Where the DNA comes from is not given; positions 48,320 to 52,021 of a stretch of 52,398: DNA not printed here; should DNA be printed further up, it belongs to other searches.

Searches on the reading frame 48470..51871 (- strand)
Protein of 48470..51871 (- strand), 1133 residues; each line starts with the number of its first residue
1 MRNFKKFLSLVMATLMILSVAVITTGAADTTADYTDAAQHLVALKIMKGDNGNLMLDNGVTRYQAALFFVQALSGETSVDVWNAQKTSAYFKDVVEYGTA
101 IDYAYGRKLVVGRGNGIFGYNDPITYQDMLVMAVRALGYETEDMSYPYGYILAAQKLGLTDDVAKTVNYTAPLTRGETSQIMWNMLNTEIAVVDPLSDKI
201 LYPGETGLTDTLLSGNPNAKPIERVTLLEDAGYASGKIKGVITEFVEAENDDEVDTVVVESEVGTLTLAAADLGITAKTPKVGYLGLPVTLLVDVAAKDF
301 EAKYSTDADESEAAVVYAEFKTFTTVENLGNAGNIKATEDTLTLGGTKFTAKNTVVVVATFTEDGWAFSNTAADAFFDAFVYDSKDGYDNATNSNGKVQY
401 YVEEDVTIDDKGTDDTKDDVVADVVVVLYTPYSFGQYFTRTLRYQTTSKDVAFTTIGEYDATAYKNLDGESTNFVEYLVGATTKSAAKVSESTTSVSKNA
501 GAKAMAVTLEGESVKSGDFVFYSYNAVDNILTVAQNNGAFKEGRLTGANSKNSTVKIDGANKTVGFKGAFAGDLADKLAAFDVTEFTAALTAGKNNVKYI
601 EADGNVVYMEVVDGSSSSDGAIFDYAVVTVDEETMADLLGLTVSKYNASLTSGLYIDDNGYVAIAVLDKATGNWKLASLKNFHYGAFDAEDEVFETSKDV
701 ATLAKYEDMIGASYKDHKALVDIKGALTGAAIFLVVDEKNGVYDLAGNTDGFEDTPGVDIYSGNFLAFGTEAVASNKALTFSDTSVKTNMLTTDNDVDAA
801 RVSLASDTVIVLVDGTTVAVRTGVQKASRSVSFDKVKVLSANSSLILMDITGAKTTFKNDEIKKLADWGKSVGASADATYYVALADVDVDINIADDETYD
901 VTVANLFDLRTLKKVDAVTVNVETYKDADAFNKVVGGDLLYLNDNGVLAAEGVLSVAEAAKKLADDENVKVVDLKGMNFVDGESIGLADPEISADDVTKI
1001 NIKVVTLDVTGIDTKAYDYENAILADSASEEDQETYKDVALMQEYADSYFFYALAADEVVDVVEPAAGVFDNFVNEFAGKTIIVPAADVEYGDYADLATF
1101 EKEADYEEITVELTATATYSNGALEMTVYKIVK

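Call 71: search_protein_families(library=pfam, proteins=[window:48470-51871:-], max_evalue=0.01)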
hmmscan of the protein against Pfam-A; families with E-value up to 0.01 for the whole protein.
window:48470-51871:- (1133 aa): 1 family
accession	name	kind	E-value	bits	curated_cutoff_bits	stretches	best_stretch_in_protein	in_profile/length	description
PF00395.25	SLH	-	1.8e-05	25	20.8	1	91-129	2-43/44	S-layer homology domain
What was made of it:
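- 48470..51871 (-): SLH-domain surface protein of 1133 aa, upstream of the X-domain ORF. Pfam SLH, E=1.8e-5, 25 bits against a cutoff of 20.8 (call 71)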
